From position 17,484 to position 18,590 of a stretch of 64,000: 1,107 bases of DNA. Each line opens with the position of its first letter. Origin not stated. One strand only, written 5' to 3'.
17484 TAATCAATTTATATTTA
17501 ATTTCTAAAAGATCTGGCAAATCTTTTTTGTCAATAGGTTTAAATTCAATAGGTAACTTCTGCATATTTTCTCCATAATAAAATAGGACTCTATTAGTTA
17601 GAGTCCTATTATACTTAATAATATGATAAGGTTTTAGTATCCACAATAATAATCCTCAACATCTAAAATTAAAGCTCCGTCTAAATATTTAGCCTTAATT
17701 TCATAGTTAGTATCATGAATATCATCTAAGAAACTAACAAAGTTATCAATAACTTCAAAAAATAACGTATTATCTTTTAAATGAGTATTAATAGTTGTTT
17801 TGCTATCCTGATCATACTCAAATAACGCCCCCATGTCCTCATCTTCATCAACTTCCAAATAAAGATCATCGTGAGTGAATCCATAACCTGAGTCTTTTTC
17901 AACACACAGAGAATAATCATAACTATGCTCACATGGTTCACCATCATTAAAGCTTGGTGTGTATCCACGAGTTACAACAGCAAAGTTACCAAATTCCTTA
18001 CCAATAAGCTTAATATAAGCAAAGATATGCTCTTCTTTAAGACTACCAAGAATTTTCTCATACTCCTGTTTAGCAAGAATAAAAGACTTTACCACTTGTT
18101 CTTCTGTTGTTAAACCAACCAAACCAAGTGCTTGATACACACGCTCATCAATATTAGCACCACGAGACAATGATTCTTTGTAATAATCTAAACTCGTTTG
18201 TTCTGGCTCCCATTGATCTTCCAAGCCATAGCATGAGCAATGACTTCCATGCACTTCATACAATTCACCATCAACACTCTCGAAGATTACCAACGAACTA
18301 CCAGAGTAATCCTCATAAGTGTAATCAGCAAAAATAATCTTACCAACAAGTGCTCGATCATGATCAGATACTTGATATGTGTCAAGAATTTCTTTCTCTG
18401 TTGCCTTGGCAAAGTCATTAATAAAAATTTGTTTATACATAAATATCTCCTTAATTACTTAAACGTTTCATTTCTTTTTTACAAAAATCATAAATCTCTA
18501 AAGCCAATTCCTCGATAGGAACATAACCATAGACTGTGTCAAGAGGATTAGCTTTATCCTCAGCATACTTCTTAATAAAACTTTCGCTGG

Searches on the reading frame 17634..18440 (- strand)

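Call 38: search_protein_families(library=pfam, proteins=[window:17634-18440:-], max_evalue=0.01)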
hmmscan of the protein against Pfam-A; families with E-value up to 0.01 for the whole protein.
window:17634-18440:- (268 aa): 0 families

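Call 39: search_protein_families(library=phrogs, proteins=[window:17634-18440:-], max_evalue=0.001)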
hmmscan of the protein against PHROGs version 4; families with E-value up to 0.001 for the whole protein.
window:17634-18440:- (268 aa): 4 families
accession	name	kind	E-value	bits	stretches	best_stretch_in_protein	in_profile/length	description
phrog_8792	-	unknown function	1.4e-24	87.1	1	2-94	9-100/116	-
phrog_21421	-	integration and excision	7.6e-21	75.5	1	33-95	55-116/144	integrase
phrog_10375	-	unknown function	3.1e-20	74.1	1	115-268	7-153/153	-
phrog_32834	-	unknown function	0.00058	21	0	27-70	67-108/140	-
